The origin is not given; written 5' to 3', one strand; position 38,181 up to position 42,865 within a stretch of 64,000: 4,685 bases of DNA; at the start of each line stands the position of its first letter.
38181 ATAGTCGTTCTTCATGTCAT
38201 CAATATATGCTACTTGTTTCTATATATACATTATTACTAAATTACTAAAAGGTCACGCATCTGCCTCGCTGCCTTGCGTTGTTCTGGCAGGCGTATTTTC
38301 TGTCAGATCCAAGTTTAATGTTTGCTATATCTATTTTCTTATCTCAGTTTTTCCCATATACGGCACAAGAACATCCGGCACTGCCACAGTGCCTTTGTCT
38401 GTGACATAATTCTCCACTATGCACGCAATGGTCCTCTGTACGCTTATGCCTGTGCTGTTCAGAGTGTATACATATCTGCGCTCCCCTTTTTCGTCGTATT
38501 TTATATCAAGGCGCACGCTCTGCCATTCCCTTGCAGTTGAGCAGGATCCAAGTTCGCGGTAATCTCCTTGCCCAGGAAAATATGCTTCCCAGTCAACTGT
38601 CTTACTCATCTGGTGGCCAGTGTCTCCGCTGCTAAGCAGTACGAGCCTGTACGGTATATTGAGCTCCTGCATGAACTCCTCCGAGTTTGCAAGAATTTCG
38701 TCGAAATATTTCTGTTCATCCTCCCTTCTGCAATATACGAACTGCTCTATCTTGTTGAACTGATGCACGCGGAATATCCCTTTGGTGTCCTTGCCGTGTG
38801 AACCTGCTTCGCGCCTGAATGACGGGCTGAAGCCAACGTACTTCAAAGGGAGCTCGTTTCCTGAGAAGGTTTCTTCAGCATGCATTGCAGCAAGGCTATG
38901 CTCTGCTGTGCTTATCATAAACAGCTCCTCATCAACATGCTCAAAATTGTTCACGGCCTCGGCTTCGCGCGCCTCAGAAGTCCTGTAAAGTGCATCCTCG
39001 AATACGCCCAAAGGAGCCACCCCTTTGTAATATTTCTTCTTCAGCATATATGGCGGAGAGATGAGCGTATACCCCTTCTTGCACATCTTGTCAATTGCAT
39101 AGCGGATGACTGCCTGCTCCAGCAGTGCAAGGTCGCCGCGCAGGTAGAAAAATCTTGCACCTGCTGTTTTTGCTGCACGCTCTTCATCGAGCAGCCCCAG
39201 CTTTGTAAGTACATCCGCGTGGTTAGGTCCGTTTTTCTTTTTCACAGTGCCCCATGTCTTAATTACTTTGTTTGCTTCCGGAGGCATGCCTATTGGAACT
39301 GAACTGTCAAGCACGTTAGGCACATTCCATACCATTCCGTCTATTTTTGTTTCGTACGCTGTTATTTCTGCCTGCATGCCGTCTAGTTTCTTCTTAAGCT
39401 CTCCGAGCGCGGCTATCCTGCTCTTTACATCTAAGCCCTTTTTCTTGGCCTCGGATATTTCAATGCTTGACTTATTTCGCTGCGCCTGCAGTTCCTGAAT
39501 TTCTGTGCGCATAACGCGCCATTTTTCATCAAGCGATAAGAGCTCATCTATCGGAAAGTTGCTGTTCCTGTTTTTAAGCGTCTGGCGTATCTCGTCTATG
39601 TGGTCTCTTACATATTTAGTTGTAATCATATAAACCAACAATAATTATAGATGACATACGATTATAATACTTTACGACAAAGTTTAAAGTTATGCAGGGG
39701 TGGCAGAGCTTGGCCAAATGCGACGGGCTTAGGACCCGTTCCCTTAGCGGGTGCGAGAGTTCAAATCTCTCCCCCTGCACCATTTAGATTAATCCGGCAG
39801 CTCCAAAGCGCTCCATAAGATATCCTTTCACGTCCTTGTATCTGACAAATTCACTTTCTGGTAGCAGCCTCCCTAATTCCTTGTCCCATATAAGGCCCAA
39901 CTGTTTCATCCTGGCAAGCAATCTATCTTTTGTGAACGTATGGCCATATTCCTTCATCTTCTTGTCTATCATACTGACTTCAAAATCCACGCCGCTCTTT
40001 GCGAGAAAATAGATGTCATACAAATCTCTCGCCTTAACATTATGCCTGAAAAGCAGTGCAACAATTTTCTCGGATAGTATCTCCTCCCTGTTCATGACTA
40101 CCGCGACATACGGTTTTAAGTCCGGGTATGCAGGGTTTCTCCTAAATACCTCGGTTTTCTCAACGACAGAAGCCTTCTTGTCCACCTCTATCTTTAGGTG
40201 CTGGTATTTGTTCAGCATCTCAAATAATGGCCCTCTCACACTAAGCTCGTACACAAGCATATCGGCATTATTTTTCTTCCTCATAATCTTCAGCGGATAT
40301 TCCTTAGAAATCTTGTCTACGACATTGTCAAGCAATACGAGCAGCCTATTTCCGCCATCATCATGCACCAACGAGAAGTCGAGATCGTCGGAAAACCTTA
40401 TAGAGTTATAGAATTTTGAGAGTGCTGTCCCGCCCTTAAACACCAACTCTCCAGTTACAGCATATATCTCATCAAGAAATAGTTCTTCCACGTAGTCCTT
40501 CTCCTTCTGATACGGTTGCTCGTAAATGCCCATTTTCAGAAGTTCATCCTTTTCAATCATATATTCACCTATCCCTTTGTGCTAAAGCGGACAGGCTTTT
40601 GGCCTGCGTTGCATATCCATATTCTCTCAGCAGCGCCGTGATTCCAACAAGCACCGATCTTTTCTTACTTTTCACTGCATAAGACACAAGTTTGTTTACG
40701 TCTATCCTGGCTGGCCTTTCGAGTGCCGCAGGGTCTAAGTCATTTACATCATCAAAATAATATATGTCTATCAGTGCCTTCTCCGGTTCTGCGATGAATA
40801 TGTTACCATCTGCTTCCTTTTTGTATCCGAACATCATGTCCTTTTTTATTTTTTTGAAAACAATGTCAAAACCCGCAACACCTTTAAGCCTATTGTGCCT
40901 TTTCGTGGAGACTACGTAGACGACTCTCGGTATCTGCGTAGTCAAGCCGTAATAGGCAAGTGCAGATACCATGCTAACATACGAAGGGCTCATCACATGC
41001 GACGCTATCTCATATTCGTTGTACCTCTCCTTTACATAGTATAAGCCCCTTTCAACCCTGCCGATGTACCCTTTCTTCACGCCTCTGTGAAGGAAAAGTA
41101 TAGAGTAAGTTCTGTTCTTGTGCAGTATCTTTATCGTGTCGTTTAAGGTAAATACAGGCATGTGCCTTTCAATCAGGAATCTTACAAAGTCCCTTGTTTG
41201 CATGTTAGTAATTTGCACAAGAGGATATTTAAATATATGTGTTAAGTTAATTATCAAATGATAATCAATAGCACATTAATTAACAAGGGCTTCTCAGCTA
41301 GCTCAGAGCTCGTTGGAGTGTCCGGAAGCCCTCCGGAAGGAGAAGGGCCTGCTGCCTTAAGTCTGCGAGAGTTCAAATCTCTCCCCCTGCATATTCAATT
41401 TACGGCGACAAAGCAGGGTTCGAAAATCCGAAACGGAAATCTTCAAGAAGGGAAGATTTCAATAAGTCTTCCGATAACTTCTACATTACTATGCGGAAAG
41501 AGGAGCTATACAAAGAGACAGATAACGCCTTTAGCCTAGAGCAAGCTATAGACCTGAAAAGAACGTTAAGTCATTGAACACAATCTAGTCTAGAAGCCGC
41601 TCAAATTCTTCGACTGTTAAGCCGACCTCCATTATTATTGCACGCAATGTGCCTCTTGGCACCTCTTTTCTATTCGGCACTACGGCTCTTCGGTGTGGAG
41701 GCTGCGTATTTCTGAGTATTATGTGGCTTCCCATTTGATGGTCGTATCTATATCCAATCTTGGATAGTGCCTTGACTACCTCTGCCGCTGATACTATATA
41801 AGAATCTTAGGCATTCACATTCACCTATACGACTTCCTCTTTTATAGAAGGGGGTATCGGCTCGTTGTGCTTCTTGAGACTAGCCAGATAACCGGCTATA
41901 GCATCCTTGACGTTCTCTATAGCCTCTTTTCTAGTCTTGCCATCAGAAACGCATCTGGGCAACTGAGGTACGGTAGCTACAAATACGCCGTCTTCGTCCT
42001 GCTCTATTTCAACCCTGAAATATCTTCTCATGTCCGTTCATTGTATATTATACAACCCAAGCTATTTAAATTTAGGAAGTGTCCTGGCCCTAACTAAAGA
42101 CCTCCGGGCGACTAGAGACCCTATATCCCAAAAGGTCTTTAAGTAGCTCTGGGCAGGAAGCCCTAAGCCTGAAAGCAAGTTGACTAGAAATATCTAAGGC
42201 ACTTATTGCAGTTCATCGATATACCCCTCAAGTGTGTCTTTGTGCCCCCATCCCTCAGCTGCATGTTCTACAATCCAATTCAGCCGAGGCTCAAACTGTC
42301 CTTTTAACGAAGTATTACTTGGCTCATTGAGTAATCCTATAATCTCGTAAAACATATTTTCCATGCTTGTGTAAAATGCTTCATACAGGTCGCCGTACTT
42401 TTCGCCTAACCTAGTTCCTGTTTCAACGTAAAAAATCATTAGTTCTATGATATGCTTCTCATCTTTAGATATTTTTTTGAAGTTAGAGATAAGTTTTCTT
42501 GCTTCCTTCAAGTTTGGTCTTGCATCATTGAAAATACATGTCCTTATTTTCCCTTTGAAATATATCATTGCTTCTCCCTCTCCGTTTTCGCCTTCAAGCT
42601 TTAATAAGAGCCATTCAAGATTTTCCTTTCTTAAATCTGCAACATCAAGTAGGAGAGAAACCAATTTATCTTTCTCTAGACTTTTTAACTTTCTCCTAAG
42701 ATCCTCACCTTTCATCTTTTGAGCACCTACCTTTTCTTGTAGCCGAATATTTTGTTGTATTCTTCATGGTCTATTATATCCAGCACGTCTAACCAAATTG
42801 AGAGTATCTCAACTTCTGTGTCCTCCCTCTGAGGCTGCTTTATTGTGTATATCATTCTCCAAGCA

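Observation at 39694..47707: Stack of three integrase-less islands at tRNA-Leu(TAG), delimited by four copies of the tRNA 3' segment and filled with toxin-antitoxin/Abi modules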

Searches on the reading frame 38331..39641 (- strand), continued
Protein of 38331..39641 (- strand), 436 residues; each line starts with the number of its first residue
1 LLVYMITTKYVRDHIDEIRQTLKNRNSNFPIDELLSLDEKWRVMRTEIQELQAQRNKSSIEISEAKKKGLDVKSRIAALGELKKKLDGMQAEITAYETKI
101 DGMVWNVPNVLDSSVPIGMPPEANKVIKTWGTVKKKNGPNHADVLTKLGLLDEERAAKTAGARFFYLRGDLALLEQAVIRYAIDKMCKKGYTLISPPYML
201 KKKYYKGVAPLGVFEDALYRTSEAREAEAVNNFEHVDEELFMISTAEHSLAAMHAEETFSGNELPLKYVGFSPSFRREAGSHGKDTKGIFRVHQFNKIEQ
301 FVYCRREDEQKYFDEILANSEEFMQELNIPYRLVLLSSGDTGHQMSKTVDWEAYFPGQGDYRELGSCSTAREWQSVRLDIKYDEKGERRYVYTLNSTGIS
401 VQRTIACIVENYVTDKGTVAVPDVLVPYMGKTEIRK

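Call 46: find_encoding_contigs(protein=P0010, flank=8000, max_places=4)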
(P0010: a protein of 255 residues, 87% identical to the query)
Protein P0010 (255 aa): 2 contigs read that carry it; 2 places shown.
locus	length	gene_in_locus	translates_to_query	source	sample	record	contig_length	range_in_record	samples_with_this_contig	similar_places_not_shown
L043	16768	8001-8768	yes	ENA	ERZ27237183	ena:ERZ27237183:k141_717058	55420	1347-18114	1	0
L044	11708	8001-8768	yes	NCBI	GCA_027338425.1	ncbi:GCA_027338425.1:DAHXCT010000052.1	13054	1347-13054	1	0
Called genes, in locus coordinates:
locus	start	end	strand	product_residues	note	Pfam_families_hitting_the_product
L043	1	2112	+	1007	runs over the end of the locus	PF05124:S_layer_C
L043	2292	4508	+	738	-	-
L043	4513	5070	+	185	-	-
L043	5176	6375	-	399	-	PF03463:eRF1_1, PF18854:baeRF_family10, PF03464:eRF1_2, PF18859:acVLRF1, PF03465:eRF1_3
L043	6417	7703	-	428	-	PF02403:Seryl_tRNA_N, PF00587:tRNA-synt_2b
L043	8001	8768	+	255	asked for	PF00589:Phage_integrase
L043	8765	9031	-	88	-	-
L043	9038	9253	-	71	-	PF10049:DUF2283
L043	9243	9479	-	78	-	PF14076:DUF4258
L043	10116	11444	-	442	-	PF00324:AA_permease, PF13520:AA_permease_2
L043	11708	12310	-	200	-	PF12797:Fer4_2 (faint), PF13237:Fer4_10 (weak), PF00037:Fer4 (weak), PF13183:Fer4_8 (weak), PF12838:Fer4_7, PF13187:Fer4_9 (weak), PF13484:Fer4_16 (weak), PF13534:Fer4_17 (weak), +2 more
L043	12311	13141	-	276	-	-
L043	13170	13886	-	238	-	-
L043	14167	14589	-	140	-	-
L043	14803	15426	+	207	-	PF01918:Alba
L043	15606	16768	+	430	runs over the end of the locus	PF01336:tRNA_anti-codon, PF00152:tRNA-synt_2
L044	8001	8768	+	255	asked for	PF00589:Phage_integrase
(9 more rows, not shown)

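Call 68: search_solved_structures(query=L025:8967-9734:-, max_evalue=0.01)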
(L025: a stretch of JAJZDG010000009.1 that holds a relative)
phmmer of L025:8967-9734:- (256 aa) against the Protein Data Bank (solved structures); distinct sequences matched with E-value up to 0.01: 1.
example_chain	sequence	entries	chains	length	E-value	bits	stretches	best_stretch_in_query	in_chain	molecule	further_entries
4a8e_A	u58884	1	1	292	0.0029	20.7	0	26-133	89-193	PROBABLE TYROSINE RECOMBINASE XERC-LIKE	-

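Call 69: search_protein_families(library=ncbifam, proteins=[L025:8967-9734:-], max_evalue=0.01)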
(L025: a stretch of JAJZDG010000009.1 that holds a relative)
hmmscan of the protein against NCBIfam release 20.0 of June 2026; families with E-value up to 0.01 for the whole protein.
L025:8967-9734:- (256 aa): 2 families
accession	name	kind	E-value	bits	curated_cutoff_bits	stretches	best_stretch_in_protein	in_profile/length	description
NF040815.2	recomb_XerA_Arch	equivalog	3.1e-11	43.3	220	1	19-235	73-261/263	site-specific tyrosine recombinase/integron integrase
NF003462.0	PRK05084.1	equivalog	5e-05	22.2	267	1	184-239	301-355/360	tyrosine recombinase XerS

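Call 84: find_encoding_contigs(protein=P0020, flank=8000, max_places=3)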
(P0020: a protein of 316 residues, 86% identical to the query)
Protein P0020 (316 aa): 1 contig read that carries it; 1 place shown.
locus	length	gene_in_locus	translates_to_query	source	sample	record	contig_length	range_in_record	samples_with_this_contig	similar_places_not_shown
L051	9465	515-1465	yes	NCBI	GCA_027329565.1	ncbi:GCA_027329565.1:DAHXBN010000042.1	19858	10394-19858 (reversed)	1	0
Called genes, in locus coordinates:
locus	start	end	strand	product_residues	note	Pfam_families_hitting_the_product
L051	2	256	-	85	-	?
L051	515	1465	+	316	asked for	PF00589:Phage_integrase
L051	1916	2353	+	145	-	-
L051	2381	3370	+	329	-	PF03747:ADP_ribosyl_GH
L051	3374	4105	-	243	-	PF01209:Ubie_methyltran, PF13847:Methyltransf_31, PF08241:Methyltransf_11, PF13649:Methyltransf_25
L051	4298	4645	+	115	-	PF00293:NUDIX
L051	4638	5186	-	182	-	-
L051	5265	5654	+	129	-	-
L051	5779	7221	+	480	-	PF00890:FAD_binding_2 (faint), PF01266:DAO (faint), PF12831:FAD_oxidored (weak), PF22578:GGR_cat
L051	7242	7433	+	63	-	PF01192:RNA_pol_Rpb6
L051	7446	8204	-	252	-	PF00149:Metallophos (weak)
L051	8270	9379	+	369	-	PF02163:Peptidase_M50, PF00571:CBS (faint)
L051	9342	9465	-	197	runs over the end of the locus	-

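Call 90: find_related_loci(query=L025:8967-9734:-, collection=viral_contigs, flank=8000)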
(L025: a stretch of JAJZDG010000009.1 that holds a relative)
Query L025:8967-9734:- (256 aa) in viral_contigs; peptide patterns used: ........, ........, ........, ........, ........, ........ (x = any residue, [..] = any of these).
34 stretches matched a pattern, but none encodes a relative of the query by tblastn (E <= 1e-3).

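Call 93: find_encoding_contigs(protein=P0062, flank=8000, max_places=2)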
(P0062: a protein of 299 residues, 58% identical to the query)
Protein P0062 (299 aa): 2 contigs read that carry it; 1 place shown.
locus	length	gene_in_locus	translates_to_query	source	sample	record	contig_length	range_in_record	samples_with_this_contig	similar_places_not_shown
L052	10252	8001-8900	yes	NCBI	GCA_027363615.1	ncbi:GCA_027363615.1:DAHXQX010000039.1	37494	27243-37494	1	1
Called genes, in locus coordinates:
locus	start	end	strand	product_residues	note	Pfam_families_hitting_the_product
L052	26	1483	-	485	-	-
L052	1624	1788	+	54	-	-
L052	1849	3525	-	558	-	PF01935:DUF87, PF10412:TrwB_AAD_bind (faint), PF12846:AAA_10 (faint), PF13401:AAA_22 (faint)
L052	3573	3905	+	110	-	-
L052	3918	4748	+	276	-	PF25231:DUF7847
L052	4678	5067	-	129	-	-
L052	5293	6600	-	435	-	PF02878:PGM_PMM_I, PF02879:PGM_PMM_II, PF02880:PGM_PMM_III, PF00408:PGM_PMM_IV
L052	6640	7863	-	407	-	PF03215:Rad17 (weak), PF00004:AAA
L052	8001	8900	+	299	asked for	PF00589:Phage_integrase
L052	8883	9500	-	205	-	-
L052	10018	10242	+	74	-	-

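Call 99: search_protein_families(library=pfam, proteins=[P0020, P0062, P0027], max_evalue=10)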
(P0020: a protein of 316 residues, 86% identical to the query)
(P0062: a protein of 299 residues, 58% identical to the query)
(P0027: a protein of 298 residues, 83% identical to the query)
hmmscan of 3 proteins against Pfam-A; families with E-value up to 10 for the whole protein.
P0020 (316 aa): 1 family
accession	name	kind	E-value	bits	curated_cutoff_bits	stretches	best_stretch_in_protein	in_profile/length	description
PF00589.27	Phage_integrase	-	3.6e-11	43.6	27.1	1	103-291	5-171/172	Phage integrase family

P0062 (299 aa): 2 families
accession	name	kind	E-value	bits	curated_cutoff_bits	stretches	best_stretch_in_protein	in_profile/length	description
PF00589.27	Phage_integrase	-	1.1e-12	48.6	27.1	1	84-272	3-170/172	Phage integrase family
PF00313.28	CSD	-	0.053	13.8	27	1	20-67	6-54/66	'Cold-shock' DNA-binding domain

P0027 (298 aa): 1 family
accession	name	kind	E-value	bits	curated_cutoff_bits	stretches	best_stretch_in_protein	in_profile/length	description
PF00589.27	Phage_integrase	-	7.8e-10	39.2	27.1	1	113-274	36-171/172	Phage integrase family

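Call 105: search_protein_representatives(protein=P0020)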
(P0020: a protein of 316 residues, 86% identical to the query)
Query: 316 residues. Proteins with E-value up to 0.001 (for the whole library): 565; up to 1e-10: 283; up to 1e-30: 65. The best 150 are listed.
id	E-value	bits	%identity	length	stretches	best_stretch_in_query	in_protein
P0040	2.7e-107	375.0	65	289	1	44-313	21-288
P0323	3.9e-84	299.0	49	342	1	16-305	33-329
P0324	5.6e-78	278.8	62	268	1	92-299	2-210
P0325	1.3e-75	271.1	49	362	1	54-314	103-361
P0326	1.4e-75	270.9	56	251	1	65-302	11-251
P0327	2.4e-71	257.0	53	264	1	72-298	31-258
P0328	2.9e-70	253.5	49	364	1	56-313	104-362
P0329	1.3e-67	244.8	69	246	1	49-216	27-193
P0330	4.1e-67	243.1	49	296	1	54-310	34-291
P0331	1.8e-61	224.6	44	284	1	49-303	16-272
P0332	6.8e-60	219.4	50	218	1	49-256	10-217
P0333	2.0e-59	217.9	45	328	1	50-303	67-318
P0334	1.0e-56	209.0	44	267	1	50-303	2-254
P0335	1.3e-55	205.4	49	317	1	66-300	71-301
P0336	7.4e-55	202.9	62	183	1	115-272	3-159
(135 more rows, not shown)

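Call 107: search_dna_similar(query=P0020, collection=phages, mode=protein, max_evalue=0.001, max_rows=12)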
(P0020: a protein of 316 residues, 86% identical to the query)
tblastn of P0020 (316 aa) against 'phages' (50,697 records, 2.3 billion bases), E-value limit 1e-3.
No match.

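Call 108: search_dna_similar(query=P0020, collection=plasmids, mode=protein, max_evalue=0.001, max_rows=12)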
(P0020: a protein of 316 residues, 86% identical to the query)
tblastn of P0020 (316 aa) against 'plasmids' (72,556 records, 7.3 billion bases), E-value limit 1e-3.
Records with a match: 1; places in all: 1; records where one place covers at least 80% of the query: 0.
Best place of each record, by identity: <60% 1.
By first word of the organism name: Annamia 1.
By predicted mobility (MOB-suite, as given by PLSDB): non-mobilizable 1.
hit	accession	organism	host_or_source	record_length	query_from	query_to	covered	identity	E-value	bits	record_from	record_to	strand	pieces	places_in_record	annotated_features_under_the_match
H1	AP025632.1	Annamia dubia NIES-4383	-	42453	206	292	28%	31.0%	8e-4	49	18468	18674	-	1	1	hypothetical protein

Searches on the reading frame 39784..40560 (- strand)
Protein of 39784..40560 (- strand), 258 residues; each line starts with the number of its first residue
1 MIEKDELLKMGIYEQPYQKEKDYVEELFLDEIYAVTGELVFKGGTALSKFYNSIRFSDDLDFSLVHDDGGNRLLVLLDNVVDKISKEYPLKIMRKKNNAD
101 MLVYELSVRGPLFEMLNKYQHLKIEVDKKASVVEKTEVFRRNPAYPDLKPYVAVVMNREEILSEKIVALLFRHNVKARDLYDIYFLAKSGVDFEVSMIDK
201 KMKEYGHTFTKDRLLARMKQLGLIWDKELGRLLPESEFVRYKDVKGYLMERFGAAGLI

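Call 12: search_protein_families(library=pfam, proteins=[window:39784-40560:-], max_evalue=0.01)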
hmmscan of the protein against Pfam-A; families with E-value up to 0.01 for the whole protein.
window:39784-40560:- (258 aa): 1 family
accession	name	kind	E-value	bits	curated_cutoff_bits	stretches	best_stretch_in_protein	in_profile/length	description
PF08843.17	AbiEii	-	2.6e-26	93.5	22.5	1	37-233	13-224/238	Nucleotidyl transferase AbiEii toxin, Type IV TA system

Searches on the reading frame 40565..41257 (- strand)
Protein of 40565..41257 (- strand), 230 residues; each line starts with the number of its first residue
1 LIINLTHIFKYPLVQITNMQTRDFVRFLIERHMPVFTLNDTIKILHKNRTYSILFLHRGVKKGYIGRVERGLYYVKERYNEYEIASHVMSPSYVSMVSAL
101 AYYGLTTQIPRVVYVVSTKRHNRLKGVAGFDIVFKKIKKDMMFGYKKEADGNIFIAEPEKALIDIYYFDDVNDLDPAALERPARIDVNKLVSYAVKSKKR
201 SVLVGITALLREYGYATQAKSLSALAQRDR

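Call 12: search_protein_families(library=pfam, proteins=[window:40565-41257:-], max_evalue=0.01)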
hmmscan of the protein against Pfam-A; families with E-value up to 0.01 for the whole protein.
window:40565-41257:- (230 aa): 1 family
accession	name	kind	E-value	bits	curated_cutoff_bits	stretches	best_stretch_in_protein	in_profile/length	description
PF13338.12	AbiEi_4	-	5.8e-07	29.9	25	1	24-75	2-48/49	Transcriptional regulator, AbiEi antitoxin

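Call 69: search_protein_families(library=ncbifam, proteins=[window:40565-41257:-], max_evalue=0.01)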
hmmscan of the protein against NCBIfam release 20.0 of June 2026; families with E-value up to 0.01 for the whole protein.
window:40565-41257:- (230 aa): 1 family
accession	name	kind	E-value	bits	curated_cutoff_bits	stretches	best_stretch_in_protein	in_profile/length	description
NF047376.1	TAA_AbiEi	equivalog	1.3e-09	38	150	1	30-166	15-162/172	type IV toxin-antitoxin system AbiEi family antitoxin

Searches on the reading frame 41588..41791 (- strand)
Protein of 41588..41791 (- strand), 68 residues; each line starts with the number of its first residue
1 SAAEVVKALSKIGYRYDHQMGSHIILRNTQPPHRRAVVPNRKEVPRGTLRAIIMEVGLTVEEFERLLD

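Call 12: search_protein_families(library=pfam, proteins=[window:41588-41791:-], max_evalue=0.01)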
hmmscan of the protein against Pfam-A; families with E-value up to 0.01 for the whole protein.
seq(68 aa): 1 family
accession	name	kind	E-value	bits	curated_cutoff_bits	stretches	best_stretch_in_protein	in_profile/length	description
PF07927.17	HicA_toxin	-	2e-14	53.9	27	1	3-58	2-58/58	HicA toxin of bacterial toxin-antitoxin,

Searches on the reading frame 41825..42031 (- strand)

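Call 12: search_protein_families(library=pfam, proteins=[window:41825-42031:-], max_evalue=0.01)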
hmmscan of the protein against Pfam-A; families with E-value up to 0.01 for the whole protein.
window:41825-42031:- (68 aa): 2 families
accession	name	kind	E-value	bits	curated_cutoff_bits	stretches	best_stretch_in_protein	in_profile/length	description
PF15919.11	HicB_lk_antitox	-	1.7e-09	38.3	27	1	6-62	2-58/123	HicB_like antitoxin of bacterial toxin-antitoxin system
PF21748.3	UPF0150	-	1.5e-05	25.2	27.3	1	12-60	16-64/64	UPF0150-like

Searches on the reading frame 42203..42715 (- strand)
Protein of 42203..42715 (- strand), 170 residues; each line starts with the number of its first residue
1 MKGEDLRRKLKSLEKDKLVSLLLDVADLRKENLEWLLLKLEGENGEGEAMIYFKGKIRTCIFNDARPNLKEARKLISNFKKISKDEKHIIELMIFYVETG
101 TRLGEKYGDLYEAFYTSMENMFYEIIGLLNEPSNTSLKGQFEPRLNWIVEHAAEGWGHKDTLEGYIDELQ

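Call 12: search_protein_families(library=pfam, proteins=[window:42203-42715:-], max_evalue=0.01)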
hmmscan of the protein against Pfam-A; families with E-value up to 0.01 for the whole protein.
window:42203-42715:- (170 aa): 1 family
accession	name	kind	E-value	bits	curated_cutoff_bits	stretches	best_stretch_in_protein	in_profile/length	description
PF19652.4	DUF6155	-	2.3e-06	27.9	27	1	3-167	3-167/170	Family of unknown function (DUF6155)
